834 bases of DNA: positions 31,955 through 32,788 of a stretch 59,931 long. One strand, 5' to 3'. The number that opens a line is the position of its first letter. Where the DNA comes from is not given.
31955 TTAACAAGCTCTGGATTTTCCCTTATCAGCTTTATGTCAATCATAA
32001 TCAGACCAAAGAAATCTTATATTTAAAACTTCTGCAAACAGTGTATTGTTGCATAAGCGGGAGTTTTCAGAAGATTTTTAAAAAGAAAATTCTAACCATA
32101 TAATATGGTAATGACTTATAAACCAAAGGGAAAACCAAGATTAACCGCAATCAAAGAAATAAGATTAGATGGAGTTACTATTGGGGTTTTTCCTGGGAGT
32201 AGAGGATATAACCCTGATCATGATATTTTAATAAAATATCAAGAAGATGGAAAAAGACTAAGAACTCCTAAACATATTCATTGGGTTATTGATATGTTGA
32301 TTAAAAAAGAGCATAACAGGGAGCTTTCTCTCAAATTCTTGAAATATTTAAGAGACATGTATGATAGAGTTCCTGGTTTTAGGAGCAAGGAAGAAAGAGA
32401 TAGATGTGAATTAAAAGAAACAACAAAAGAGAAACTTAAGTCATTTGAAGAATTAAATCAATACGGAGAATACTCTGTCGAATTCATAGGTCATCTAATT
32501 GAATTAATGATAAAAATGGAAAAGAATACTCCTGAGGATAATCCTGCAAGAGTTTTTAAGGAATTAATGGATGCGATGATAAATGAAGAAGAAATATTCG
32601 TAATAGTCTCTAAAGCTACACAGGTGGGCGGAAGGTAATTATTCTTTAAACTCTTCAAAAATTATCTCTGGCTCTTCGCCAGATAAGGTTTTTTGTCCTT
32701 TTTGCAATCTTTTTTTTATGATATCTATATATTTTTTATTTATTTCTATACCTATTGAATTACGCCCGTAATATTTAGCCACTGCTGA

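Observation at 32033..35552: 3.5-kb cargo transposon with verified TSD and TIRs, carrying a DDE transposase and an R-M-like module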

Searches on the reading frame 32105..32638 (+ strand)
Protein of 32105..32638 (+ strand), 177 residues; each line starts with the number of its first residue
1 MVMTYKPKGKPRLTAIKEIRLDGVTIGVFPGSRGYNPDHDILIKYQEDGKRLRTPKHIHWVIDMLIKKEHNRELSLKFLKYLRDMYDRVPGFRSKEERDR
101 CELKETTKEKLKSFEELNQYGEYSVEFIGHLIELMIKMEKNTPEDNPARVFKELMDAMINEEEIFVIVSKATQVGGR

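Call 4: search_protein_families(library=pfam, proteins=[window:32105-32638:+], max_evalue=0.1)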
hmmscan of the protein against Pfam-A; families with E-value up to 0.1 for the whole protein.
window:32105-32638:+ (177 aa): 0 families

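Call 9: search_protein_families(library=ncbifam, proteins=[window:32105-32638:+], max_evalue=0.1)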
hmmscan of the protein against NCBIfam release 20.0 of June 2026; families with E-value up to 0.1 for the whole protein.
window:32105-32638:+ (177 aa): 2 families
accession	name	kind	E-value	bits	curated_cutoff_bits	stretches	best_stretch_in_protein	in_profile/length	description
NF045587.1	T4P_biogen_EbsA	equivalog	0.0043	17.3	33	1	124-156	84-116/118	type IV pilus biogenesis protein EbsA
NF008757.0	PRK11788.1-5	equivalog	0.091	11.9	363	0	53-165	243-354/388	lipopolysaccharide assembly protein LapB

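Call 10: search_protein_families(library=phrogs, proteins=[window:32105-32638:+], max_evalue=0.01)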
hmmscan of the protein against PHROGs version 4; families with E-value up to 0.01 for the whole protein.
window:32105-32638:+ (177 aa): 0 families

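Call 11: search_protein_families(library=padloc, proteins=[window:32105-32638:+], max_evalue=0.01)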
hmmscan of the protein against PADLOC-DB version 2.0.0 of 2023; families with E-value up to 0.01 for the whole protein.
window:32105-32638:+ (177 aa): 0 families

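Call 28: find_homologous_proteins(query=window:32105-32638:+, max_evalue=0.001)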
Query window:32105-32638:+ (177 aa): 770 proteins with E <= 0.001 among 794 candidates; the best 120 are listed.
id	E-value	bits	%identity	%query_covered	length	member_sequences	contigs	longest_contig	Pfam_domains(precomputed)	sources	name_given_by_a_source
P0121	3.2e-113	394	100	100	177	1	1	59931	-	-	-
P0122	6.9e-100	350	92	95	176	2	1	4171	-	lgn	-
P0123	1.8e-97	342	85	100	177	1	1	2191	-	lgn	-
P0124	1.6e-96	339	85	100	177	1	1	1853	-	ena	-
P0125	1.6e-95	336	85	99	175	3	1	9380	-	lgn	-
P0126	7.6e-94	331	82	100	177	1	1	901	-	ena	-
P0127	3.5e-93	328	84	99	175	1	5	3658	-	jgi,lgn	jgi:hypothetical protein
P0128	2.6e-92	326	83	98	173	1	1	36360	-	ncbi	ncbi:MAG: hypothetical protein ABIG28_02740 [archaeon]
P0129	6.0e-92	324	84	98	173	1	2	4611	-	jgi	-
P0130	1.4e-89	317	81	98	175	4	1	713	-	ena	-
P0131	9.5e-88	311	78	98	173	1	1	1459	-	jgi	-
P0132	4.8e-87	308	85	91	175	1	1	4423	-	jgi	jgi:hypothetical protein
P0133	4.8e-87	308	77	98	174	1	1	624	-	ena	-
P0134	4.9e-86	305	84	91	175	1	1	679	-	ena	-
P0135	6.7e-86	305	83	91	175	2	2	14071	-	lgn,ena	-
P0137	1.7e-85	303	80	94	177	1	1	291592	-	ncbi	-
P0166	3.3e-82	293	77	98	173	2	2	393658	-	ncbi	-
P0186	4.0e-81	289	77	94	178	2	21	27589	-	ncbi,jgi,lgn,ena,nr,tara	ncbi:hypothetical protein CMI39_00585 [Candidatus Pacearchaeota archaeon]|jgi:uncharacterized protei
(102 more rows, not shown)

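Call 34: find_encoding_contigs(protein=P0137, flank=5000, max_places=4)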
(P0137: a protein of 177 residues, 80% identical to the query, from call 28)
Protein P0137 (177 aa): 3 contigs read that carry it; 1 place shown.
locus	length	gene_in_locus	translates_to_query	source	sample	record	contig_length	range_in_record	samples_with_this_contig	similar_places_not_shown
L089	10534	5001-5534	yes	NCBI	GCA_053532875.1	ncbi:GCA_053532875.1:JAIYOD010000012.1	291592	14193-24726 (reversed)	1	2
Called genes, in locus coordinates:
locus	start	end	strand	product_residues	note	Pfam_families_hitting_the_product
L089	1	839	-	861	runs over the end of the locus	PF04851:ResIII, PF00270:DEAD (weak), PF27159:HI_1054_N, PF27365:HI_1054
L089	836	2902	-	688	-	PF12564:TypeIII_RM_meth, PF01555:N6_N4_Mtase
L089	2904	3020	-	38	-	-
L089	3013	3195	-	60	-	PF12802:MarR_2 (weak), PF13730:HTH_36 (faint), PF13412:HTH_24 (weak), PF08461:WHD_RNase_R, PF12840:HTH_20 (weak)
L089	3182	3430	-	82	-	-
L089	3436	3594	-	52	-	-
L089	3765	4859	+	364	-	PF01609:DDE_Tnp_1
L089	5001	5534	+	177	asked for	-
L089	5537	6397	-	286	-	PF02086:MethyltransfD12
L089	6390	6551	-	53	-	-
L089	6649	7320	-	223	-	PF12705:PDDEXK_1 (weak)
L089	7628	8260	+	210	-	PF00154:RecA_N, PF06745:ATPase (weak), PF08423:Rad51, PF13481:AAA_25, PF01637:ATPase_2, PF05707:Zot, PF13401:AAA_22 (weak), PF13479:AAA_24, +2 more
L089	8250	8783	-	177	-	PF01928:CYTH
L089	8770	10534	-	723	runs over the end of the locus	PF01751:Toprim, PF01131:Topoisom_bac, PF01396:Zn_ribbon_Top1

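Call 35: find_encoding_contigs(protein=P0166, flank=5000, max_places=4)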
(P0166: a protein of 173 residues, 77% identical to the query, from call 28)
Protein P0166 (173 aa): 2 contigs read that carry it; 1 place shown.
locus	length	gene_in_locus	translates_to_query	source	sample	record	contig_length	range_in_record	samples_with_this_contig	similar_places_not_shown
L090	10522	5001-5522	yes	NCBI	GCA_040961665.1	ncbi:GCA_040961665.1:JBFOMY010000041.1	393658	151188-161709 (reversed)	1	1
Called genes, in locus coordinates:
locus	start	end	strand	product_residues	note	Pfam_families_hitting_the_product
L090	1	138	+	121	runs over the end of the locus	PF00828:Ribosomal_L27A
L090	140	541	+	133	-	PF00572:Ribosomal_L13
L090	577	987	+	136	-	PF00380:Ribosomal_S9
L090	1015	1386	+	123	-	-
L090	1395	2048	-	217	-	PF12705:PDDEXK_1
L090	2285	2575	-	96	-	PF23477:zf_Tbcl_2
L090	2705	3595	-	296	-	-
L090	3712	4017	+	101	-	-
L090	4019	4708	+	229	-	PF09335:VTT_dom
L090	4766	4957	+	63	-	-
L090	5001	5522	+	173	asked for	-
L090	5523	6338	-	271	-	PF08241:Methyltransf_11 (faint), PF01555:N6_N4_Mtase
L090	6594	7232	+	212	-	-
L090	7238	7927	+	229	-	-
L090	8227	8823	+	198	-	-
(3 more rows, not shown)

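Call 36: find_encoding_contigs(protein=P0186, flank=5000, max_places=8)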
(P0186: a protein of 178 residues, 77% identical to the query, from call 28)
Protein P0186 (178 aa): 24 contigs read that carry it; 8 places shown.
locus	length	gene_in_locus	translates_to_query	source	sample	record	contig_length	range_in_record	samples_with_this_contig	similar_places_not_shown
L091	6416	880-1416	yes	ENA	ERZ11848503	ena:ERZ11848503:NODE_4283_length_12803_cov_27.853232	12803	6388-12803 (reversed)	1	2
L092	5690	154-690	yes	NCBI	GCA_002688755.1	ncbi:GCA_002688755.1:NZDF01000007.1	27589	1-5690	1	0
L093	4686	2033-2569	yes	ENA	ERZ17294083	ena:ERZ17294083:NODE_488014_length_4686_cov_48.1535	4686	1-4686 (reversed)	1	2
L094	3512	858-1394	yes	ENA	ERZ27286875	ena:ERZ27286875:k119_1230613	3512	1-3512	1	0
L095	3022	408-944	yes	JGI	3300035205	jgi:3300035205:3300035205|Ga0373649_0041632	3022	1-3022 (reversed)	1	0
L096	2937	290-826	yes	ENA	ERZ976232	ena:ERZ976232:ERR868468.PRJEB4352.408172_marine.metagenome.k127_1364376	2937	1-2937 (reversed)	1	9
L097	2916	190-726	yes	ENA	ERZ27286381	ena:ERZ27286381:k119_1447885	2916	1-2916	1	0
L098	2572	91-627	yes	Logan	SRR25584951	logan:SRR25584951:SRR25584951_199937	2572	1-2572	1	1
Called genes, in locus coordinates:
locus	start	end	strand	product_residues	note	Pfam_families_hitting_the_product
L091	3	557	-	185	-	?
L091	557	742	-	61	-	-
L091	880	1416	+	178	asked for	-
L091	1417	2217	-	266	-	PF03602:Cons_hypoth95 (faint), PF01555:N6_N4_Mtase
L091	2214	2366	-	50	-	-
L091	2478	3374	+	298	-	PF13610:DDE_Tnp_IS240 (weak)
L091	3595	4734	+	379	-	PF01751:Toprim (weak), PF13155:Toprim_2, PF13662:Toprim_4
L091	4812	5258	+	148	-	-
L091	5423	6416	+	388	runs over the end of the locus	-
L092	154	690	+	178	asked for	-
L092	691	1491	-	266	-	PF03602:Cons_hypoth95 (faint), PF01555:N6_N4_Mtase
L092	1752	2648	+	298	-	PF13610:DDE_Tnp_IS240 (weak)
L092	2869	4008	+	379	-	PF01751:Toprim (weak), PF13155:Toprim_2, PF13662:Toprim_4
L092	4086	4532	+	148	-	-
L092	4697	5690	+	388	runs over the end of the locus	-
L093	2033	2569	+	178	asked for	-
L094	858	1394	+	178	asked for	-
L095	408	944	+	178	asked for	-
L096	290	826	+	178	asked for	-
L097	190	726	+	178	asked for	-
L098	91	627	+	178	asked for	-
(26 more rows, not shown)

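Call 37: search_protein_representatives(protein=window:32105-32638:+)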
Query: 177 residues. Proteins with E-value up to 0.001 (for the whole library): 223; up to 1e-10: 98; up to 1e-30: 10. The best 150 are listed.
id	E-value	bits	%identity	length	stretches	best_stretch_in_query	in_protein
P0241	9.8e-55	201.5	60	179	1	12-174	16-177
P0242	2.7e-52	193.6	56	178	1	15-175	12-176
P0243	8.8e-52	191.9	55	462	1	3-175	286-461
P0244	1.0e-44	168.9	83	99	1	3-91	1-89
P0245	1.2e-44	168.7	53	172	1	4-173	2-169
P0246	1.8e-38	148.6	80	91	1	85-173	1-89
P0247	1.7e-37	145.4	46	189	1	3-171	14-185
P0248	3.4e-37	144.5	56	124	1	3-124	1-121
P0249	1.5e-36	142.3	66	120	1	11-114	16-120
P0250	1.1e-31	126.5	71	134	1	1-92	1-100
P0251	2.0e-29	119.2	66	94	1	79-175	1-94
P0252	1.9e-25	106.2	72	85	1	74-147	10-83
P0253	7.2e-25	104.3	72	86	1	9-85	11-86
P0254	8.5e-24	100.8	40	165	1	16-171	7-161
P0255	1.6e-23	99.9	41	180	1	6-177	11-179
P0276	5.9e-17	78.6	38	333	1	33-172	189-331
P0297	1.2e-14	71.1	41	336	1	36-172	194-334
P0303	3.0e-14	69.8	36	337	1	34-172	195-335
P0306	9.5e-14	68.1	37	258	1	26-172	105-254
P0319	1.0e-12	64.8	40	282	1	22-176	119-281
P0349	6.0e-10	55.7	33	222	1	22-174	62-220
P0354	1.1e-09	54.8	39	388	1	21-145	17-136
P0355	1.4e-09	54.6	31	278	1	30-173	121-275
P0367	6.2e-09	52.5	29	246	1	22-177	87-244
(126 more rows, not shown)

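Call 39: search_protein_families(library=pfam, proteins=[P0243, P0276, P0297, P0303, P0306, P0319, P0354, P0355, P0349, P0367], max_evalue=0.01)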
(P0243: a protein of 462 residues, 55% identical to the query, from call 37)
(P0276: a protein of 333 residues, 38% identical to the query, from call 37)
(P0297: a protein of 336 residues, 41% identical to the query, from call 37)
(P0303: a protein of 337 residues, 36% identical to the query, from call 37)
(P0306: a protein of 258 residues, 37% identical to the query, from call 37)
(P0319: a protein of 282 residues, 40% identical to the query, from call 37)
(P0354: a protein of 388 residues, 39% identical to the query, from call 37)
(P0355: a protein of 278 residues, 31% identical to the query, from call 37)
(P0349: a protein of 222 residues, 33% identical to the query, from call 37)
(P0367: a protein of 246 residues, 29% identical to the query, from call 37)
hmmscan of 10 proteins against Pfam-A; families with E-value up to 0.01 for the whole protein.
P0243 (462 aa): 1 family
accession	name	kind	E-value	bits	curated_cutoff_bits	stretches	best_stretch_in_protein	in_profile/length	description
PF02086.21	MethyltransfD12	-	7.3e-59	200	22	1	12-256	1-250/253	D12 class N6 adenine-specific DNA methyltransferase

P0276 (333 aa): 0 families

P0297 (336 aa): 0 families

P0303 (337 aa): 0 families

P0306 (258 aa): 0 families

P0319 (282 aa): 0 families

P0354 (388 aa): 2 families
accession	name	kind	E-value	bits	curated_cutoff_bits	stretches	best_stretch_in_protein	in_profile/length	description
PF13676.11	TIR_2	-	1.6e-17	64.6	28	1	184-303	1-119/122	TIR domain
PF01582.25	TIR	-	0.0017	18.6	21.3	1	182-274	2-93/179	TIR domain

P0355 (278 aa): 0 families

P0349 (222 aa): 0 families

P0367 (246 aa): 0 families

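Call 42: search_solved_structures(query=A1, max_evalue=10, show_alignments=2)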
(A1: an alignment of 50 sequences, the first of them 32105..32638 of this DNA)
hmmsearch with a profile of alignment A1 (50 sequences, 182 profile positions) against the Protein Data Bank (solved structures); distinct sequences matched with E-value up to 10: 6.
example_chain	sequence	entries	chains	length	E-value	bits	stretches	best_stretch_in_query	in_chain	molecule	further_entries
2mct_A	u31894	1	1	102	0.21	14.8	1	68-147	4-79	Uncharacterized protein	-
2rmo_A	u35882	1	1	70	0.22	14.8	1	138-182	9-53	Spectrin alpha chain, brain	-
2kr3_A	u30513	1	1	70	0.56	13.4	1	138-181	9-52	Spectrin alpha chain, brain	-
9sa4_A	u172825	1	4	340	1.5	12.1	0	48-124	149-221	CD-NTase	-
9sa5_A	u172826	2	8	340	1.9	11.7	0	48-124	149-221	CD-NTase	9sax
8qai_A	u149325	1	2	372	4.5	10.5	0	65-103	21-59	sc-CC-7-LI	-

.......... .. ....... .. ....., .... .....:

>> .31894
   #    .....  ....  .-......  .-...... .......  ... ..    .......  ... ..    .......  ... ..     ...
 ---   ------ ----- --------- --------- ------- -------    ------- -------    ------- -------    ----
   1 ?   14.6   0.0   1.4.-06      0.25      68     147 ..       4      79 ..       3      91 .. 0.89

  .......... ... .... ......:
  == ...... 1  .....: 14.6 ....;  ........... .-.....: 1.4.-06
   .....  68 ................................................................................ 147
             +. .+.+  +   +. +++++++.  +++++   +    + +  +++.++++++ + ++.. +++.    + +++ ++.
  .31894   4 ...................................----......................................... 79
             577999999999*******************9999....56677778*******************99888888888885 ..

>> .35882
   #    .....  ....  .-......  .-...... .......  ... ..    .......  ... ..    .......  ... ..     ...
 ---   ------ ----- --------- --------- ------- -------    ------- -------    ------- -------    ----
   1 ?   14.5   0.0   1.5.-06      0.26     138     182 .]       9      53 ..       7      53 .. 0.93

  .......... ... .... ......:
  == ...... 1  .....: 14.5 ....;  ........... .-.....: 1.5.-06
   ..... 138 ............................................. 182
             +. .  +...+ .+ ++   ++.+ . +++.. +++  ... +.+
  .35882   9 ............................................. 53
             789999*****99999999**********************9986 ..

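Call 52: predict_structure(alignment_id=A1)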
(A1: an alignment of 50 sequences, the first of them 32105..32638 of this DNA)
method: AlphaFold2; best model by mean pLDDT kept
length: 177 residues; sequences in the alignment: 50
mean_pLDDT: 95.6   pTM: 0.90
mean pLDDT of the five models: 95.6, 95.3, 95.2, 95.1, 95.0
residues with pLDDT >= 90: 166; 70-90: 7; 50-70: 3; < 50: 1
segments of 3 or more residues with pLDDT < 50: none
pLDDT, mean of each block of 10 residues (from residue 1): 94 98 97 93 97 97 98 98 97 97 97 98 98 96 91 96 97 72
secondary structure, 60 per line:
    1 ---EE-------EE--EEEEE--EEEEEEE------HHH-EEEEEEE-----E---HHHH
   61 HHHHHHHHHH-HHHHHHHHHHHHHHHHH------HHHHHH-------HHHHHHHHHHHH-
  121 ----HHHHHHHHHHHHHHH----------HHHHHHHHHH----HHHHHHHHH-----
elements in order: E17-21 E24-30 E41-47 H57-70 H72-88 H95-100 H108-119 H125-139 H150-159 H164-172

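Call 55: fold_search(model_id=the predicted structure, library=pdb)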
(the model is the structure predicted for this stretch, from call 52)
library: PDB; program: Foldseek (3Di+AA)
matches with E <= 10: 119; with E <= 0.001: 0
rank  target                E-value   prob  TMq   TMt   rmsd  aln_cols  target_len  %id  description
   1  5bk8                  5.2e-01  0.08  0.17  0.08  16.7       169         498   12  Cancer-associated SHP2/T507K mutant (released 2020-04-08)
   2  8cbh_A                5.9e-01  0.08  0.18  0.08  16.3       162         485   12  SHP2 in complex with a novel allosteric inhibitor (released 2023-04-26)
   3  6mdd_A                9.6e-01  0.06  0.16  0.08  16.7       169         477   14  Non-receptor Protein Tyrosine Phosphatase SHP2 in Complex with Allosteric Inhibitor Imidazo-pyridine 24 (released 2019-02-13)
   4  8s06_B                9.6e-01  0.06  0.17  0.08  17.0       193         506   12  A fragment-based inhibitor of SHP2 (released 2024-03-20)
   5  6cmr                  9.6e-01  0.05  0.15  0.07  16.9       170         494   14  Closed structure of active SHP2 mutant E76D bound to SHP099 inhibitor (released 2018-11-14)
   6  8rzy_B                1.0e+00  0.06  0.17  0.08  16.8       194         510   13  A fragment-based inhibitor of SHP2 (released 2024-03-20)
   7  4nwf_B                1.1e+00  0.04  0.17  0.08  16.2       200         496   12  Crystal structure of the tyrosine phosphatase SHP-2 with N308D mutation (released 2014-12-10)
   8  6mdb_A                1.3e+00  0.06  0.17  0.08  16.3       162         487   13  Non-receptor Protein Tyrosine Phosphatase SHP2 in Complex with Allosteric Inhibitor Pyrazolo-pyrimidinone 5 (released 2019-02-13)
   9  5ibs_A                1.3e+00  0.04  0.15  0.07  16.7       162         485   12  Structure of E76Q, a Cancer-Associated Mutation of the Oncogenic Phosphatase SHP2 (released 2016-04-13)
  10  4h1o                  1.3e+00  0.03  0.16  0.08  16.1       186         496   11  Crystal structure of the tyrosine phosphatase SHP-2 with D61G mutation (released 2013-09-11)
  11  8t8q_B                1.4e+00  0.04  0.17  0.08  16.4       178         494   12  Identification of GDC-1971 (RLY-1971), a SHP2 inhibitor designed for the treatment of solid tumors (released 2023-10-11)
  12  4gwf_A                1.4e+00  0.04  0.17  0.08  17.0       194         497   14  Crystal structure of the tyrosine phosphatase SHP-2 with Y279C mutation (released 2013-09-04)
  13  5ehp_B                1.4e+00  0.04  0.15  0.08  16.7       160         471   12  Non-receptor Protein Tyrosine Phosphatase SHP2 in Complex with Allosteric Inhibitor SHP836 (released 2016-07-06)
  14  8u7w_A                1.4e+00  0.04  0.15  0.07  16.6       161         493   13  Crystal structure of non-receptor protein tyrosine phosphatase SHP2 in complex with inhibitor compound 7 (released 2024-01-03)
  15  8s0k_A                1.4e+00  0.02  0.15  0.08  16.6       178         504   11  A fragment-based inhibitor of SHP2 (released 2024-03-20)
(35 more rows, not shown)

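Call 56: fold_search(model_id=the predicted structure, library=viral)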
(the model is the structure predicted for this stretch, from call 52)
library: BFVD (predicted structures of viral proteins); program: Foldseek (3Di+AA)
matches with E <= 10: 218; with E <= 0.001: 0
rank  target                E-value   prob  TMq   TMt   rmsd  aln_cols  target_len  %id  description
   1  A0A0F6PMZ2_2          3.0e-01  0.10  0.17  0.04  18.8       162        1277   10  Replicase polyprotein 1ab [Bovine nidovirus TCH5]
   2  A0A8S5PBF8            5.4e-01  0.13  0.21  0.13  16.1       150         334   10  Uncharacterized protein [Myoviridae sp. ct2Pw37]
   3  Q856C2                6.8e-01  0.80  0.19  0.43   3.7        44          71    9  Uncharacterized protein [Mycobacterium phage Barnyard]
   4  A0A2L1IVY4            6.8e-01  0.30  0.38  0.35   8.9       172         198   10  Uncharacterized protein [Streptomyces phage BillNye]
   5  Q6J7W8                7.6e-01  0.25  0.19  0.22   6.8        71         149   10  Pas63 [Actinoplanes phage phiAsp2]
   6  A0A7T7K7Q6            1.0e+00  0.09  0.16  0.16   9.9        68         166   10  (no name in the UniProt tables at hand)
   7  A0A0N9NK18            1.2e+00  0.12  0.24  0.17  12.4       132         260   15  (no name in the UniProt tables at hand)
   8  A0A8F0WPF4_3          1.2e+00  0.06  0.21  0.05  14.8       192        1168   10  (no name in the UniProt tables at hand)
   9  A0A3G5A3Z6            1.7e+00  0.30  0.17  0.08   2.7        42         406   19  DNA topoisomerase IA (Fragment) [Harvfovirus sp.]
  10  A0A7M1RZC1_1          1.8e+00  0.23  0.19  0.05   5.4        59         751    7  Stabilization protein [uncultured phage cr118_1]
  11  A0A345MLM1            1.8e+00  0.08  0.16  0.24   8.2        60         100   17  (no name in the UniProt tables at hand)
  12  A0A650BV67            1.9e+00  0.33  0.19  0.52   4.3        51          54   12  Kelch repeat and BTB domain-containing protein 2 [Monkeypox virus]
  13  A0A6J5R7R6            1.9e+00  0.13  0.15  0.19  10.1        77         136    6  Uncharacterized protein [uncultured Caudovirales phage]
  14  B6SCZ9                1.9e+00  0.04  0.21  0.14  13.8       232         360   12  Putative Shiga-like toxin alpha subunit [Bacteriophage APSE-4]
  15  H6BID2                1.9e+00  0.03  0.18  0.10  15.4       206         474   12  Uncharacterized protein [Synechococcus phage S-RIM8 A.HR1]
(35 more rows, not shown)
